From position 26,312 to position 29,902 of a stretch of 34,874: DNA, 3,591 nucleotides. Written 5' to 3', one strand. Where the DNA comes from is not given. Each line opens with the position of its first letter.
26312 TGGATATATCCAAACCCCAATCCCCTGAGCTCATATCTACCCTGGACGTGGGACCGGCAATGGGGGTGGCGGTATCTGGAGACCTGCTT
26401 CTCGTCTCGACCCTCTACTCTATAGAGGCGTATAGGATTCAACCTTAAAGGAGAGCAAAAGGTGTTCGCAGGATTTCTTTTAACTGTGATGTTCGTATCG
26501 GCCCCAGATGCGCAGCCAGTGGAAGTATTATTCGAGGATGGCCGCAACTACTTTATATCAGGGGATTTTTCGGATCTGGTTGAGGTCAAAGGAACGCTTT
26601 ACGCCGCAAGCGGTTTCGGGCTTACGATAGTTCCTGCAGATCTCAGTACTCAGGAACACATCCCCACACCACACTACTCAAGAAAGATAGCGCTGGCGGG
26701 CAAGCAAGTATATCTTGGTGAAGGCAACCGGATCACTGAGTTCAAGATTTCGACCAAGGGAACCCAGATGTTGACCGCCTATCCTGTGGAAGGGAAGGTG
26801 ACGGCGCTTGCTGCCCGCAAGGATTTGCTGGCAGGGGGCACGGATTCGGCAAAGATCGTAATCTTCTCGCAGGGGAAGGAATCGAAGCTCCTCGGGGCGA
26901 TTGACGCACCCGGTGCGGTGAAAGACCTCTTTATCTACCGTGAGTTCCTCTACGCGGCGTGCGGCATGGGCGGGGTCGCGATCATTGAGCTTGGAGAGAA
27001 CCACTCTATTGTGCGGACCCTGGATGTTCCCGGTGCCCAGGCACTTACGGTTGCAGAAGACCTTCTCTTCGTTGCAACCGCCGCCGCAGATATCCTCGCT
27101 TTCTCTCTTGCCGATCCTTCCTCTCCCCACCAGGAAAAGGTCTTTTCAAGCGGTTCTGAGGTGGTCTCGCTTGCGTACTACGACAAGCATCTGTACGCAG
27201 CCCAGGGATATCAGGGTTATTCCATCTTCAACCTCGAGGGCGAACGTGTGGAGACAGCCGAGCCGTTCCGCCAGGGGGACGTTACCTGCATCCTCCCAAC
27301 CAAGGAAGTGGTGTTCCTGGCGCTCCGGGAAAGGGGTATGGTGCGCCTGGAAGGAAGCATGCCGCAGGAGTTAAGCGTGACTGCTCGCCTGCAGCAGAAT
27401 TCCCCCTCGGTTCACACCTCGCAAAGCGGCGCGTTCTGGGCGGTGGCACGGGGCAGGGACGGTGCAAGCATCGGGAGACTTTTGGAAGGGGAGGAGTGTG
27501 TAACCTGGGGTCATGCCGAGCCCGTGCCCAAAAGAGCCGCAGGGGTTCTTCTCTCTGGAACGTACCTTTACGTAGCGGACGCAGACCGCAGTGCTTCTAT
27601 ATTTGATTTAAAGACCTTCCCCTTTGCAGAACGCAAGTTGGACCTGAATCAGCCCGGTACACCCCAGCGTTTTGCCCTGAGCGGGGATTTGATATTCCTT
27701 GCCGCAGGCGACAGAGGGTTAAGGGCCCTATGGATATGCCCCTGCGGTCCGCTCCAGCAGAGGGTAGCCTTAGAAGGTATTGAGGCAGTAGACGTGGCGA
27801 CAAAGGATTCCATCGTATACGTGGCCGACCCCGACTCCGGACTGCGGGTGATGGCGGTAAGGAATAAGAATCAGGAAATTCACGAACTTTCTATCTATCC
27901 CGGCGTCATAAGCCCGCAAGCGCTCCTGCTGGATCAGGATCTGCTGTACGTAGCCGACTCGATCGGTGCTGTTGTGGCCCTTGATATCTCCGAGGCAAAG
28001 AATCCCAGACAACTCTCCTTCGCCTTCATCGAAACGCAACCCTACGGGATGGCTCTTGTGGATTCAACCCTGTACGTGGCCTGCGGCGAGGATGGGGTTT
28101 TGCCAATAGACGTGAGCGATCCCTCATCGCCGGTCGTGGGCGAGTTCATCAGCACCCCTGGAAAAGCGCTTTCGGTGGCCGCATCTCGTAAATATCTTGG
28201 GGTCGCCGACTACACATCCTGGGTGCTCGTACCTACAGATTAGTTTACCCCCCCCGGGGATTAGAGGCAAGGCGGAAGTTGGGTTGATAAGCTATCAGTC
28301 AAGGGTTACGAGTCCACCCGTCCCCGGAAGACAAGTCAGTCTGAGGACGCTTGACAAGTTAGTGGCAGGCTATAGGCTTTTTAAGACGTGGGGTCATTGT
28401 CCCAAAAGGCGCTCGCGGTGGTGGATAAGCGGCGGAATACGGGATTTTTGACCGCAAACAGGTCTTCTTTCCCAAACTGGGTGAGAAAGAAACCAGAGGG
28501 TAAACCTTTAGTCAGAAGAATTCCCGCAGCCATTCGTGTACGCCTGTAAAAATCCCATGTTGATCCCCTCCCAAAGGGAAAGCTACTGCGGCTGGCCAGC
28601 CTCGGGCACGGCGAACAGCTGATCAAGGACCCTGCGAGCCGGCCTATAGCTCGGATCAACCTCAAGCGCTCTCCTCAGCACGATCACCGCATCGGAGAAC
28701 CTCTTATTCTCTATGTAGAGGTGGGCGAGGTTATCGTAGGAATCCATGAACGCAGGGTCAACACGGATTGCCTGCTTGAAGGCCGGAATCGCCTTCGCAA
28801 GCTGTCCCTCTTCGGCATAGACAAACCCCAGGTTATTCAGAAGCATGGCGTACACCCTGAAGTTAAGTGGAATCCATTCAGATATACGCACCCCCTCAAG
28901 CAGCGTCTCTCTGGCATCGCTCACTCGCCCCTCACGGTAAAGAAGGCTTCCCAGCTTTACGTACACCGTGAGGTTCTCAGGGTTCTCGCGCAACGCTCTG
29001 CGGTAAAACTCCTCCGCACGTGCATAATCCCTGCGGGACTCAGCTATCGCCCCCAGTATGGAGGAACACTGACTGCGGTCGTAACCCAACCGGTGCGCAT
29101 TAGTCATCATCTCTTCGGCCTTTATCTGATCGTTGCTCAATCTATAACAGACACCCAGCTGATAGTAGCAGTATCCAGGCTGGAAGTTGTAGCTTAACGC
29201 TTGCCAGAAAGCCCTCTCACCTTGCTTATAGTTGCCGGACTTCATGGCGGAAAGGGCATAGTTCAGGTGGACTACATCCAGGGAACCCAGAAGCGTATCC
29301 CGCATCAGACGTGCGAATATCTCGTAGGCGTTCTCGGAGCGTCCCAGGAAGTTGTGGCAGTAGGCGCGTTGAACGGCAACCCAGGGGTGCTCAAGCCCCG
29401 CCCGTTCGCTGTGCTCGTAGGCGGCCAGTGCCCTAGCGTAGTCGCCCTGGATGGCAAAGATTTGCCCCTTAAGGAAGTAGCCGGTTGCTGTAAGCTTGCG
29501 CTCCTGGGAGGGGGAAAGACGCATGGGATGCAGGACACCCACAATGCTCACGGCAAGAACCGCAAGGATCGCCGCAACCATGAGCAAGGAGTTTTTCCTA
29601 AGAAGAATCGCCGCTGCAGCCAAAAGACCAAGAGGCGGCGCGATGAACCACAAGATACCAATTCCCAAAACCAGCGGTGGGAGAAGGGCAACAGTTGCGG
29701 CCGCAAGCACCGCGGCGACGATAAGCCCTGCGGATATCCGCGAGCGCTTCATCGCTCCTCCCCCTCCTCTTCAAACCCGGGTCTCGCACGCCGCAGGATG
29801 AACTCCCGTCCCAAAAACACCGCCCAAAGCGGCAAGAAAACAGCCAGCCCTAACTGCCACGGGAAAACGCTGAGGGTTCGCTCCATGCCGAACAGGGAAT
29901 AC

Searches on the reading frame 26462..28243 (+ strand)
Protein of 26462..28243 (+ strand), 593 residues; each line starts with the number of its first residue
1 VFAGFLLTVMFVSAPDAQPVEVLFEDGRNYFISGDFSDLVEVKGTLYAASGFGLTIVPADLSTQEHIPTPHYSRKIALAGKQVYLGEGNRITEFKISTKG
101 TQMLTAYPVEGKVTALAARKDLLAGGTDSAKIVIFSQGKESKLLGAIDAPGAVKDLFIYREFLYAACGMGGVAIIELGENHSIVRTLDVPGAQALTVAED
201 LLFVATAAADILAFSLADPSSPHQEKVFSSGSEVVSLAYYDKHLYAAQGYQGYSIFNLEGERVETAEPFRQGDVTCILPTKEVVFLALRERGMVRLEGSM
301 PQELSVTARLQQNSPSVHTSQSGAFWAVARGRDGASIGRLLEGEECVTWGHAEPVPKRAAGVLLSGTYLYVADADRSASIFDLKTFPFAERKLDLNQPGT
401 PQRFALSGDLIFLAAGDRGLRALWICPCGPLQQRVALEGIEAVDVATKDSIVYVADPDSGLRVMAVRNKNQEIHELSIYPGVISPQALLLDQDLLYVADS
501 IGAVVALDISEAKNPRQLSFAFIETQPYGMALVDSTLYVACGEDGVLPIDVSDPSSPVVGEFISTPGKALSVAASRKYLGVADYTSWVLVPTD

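Call 50: search_protein_families(library=pfam, proteins=[window:26462-28243:+], max_evalue=0.00001)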
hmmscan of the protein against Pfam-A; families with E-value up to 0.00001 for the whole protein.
window:26462-28243:+ (593 aa): 1 family
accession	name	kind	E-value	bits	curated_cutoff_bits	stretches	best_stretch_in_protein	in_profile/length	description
PF08309.17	LVIVD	-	4.2e-12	45.6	20.2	0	537-559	14-36/42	LVIVD repeat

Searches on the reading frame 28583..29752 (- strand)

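Call 50: search_protein_families(library=pfam, proteins=[window:28583-29752:-], max_evalue=0.00001)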
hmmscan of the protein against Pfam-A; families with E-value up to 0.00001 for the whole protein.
window:28583-29752:- (389 aa): 15 families
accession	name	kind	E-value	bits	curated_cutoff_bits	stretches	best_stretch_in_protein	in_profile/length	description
PF07719.23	TPR_2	-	1.4e-30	103.3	27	1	303-334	2-33/34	Tetratricopeptide repeat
PF13181.12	TPR_8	-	3.8e-27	92.5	25.7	0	305-334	4-33/34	Tetratricopeptide repeat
PF00515.34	TPR_1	-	1.7e-26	91.3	27.8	1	304-334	3-33/34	Tetratricopeptide repeat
PF14559.12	TPR_19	-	1.4e-22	80.2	25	2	313-372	2-61/68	Tetratricopeptide repeat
PF13424.12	TPR_12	-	1.2e-21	77.2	30.1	1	261-332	3-75/77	Tetratricopeptide repeat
PF13428.12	TPR_14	-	1.7e-18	65.7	23.5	0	233-269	7-43/44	Tetratricopeptide repeat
PF13432.12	TPR_16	-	6.3e-18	65.3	32.7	1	239-289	9-59/65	Tetratricopeptide repeat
PF13431.12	TPR_17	-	3.5e-15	55.4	24.4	0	324-355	1-32/34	Tetratricopeptide repeat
PF13176.12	TPR_7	-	3.2e-14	52.2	27.9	0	232-260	4-34/36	Tetratricopeptide repeat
PF13414.12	TPR_11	-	1.3e-13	50.8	26.8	1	311-348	3-40/42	TPR repeat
PF13374.12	TPR_10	-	2.4e-11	43.7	27.5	0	336-365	2-31/42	Tetratricopeptide repeat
PF24575.1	TPR_Slam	-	7.2e-10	39.7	35.2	0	234-282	54-102/104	Surface lipoprotein assembly modifier, N-terminal TPR repeats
PF13174.12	TPR_6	-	1.2e-09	38.6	26.3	0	308-333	6-31/33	Tetratricopeptide repeat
PF13371.12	TPR_9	-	9.3e-08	32.4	35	0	233-284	1-52/73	Tetratricopeptide repeat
PF23914.1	TPR_CcmH_CycH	-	1.1e-06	29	42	0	232-329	55-148/158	Cytochrome c-type biogenesis protein H TPR domain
